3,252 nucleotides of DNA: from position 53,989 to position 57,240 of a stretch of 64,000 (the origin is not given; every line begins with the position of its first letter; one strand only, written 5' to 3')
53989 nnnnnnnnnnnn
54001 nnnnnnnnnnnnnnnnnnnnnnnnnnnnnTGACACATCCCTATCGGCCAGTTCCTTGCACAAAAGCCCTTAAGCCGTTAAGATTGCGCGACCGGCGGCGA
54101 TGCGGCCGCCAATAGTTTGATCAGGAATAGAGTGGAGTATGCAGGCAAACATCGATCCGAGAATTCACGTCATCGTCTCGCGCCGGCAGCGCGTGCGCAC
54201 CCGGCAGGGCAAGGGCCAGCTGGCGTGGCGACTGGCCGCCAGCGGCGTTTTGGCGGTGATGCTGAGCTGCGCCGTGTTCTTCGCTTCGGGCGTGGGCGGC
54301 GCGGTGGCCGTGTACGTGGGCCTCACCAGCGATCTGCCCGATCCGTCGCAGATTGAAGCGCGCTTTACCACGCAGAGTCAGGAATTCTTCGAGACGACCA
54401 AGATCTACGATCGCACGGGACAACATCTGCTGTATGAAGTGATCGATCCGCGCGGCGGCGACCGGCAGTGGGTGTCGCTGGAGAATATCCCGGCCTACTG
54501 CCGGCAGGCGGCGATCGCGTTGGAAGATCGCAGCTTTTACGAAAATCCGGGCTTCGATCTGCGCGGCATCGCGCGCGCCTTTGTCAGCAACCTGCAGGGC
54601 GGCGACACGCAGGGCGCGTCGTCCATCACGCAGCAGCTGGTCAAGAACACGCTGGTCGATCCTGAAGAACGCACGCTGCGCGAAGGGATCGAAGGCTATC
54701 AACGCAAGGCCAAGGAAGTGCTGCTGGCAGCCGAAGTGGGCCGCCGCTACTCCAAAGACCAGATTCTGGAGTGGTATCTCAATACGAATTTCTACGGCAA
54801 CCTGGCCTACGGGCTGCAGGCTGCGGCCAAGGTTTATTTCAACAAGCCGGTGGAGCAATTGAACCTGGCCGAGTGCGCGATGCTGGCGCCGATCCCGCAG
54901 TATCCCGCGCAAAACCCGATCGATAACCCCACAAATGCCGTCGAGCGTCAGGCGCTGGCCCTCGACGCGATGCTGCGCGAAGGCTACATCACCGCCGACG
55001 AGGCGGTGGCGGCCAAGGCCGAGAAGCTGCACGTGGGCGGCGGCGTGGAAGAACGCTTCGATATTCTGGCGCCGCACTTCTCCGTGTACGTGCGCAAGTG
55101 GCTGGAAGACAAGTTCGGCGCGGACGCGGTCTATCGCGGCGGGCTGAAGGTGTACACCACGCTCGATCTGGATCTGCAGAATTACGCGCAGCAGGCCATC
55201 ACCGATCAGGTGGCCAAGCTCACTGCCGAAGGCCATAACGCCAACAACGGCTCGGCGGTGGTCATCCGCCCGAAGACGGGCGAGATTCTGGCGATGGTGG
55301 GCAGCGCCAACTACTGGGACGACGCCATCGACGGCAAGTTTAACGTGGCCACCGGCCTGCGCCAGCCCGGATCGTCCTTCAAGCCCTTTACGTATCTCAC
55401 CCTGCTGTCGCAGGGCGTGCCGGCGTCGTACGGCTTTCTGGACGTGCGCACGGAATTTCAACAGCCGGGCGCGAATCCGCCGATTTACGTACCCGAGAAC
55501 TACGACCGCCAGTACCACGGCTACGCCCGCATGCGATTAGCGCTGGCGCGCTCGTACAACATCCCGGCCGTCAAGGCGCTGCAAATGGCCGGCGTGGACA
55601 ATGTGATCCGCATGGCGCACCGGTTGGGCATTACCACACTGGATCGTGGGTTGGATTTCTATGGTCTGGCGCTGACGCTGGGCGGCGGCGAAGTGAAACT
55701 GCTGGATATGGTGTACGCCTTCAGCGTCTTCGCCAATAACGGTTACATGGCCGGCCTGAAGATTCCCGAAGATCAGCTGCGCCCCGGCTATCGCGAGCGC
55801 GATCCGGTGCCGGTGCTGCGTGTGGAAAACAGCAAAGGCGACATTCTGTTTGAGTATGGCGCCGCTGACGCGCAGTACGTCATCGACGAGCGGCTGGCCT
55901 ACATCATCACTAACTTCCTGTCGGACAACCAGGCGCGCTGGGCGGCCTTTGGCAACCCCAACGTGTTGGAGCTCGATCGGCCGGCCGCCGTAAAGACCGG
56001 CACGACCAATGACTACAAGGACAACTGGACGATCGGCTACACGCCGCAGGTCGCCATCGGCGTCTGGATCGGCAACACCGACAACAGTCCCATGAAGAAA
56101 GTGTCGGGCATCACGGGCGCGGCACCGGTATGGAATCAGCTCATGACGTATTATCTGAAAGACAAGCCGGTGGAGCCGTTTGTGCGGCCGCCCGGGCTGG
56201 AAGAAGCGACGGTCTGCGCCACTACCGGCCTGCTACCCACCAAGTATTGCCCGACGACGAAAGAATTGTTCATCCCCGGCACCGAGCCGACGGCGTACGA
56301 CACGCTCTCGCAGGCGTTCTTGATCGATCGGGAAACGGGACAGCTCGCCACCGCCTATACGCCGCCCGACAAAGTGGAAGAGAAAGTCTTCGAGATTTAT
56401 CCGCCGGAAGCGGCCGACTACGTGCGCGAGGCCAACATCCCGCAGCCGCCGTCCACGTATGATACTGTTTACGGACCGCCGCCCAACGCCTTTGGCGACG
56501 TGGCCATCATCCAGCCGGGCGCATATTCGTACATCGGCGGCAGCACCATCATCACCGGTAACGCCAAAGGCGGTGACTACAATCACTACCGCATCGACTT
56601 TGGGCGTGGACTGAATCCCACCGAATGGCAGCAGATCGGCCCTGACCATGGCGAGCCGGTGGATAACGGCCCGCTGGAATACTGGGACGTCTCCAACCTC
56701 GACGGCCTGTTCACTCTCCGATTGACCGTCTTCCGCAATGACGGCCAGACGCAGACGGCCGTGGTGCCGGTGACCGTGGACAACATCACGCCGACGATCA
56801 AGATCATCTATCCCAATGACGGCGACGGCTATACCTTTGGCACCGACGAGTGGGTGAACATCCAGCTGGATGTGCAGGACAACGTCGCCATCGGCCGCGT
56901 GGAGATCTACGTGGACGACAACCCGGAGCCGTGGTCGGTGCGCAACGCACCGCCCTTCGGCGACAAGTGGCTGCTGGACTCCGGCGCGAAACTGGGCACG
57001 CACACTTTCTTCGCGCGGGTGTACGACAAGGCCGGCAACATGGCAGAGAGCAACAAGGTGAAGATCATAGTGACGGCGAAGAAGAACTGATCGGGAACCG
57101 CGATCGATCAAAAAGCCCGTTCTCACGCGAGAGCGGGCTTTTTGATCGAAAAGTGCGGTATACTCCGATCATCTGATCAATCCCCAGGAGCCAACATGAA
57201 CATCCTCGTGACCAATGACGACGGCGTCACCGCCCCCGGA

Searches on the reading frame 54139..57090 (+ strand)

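Call 50: search_protein_families(library=pfam, proteins=[window:54139-57090:+], max_evalue=0.001)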
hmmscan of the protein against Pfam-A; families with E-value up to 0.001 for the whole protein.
window:54139-57090:+ (983 aa): 3 families
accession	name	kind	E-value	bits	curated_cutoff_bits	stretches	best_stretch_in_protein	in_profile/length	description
PF00912.28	Transgly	-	2.3e-54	184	27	1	105-278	10-177/178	Transglycosylase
PF00905.27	Transpeptidase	-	6.8e-15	55.5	22.1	1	371-669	1-298/299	Penicillin binding protein transpeptidase domain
PF17957.7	Big_7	-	3.1e-07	31.4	24.1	1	885-957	1-68/70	Bacterial Ig domain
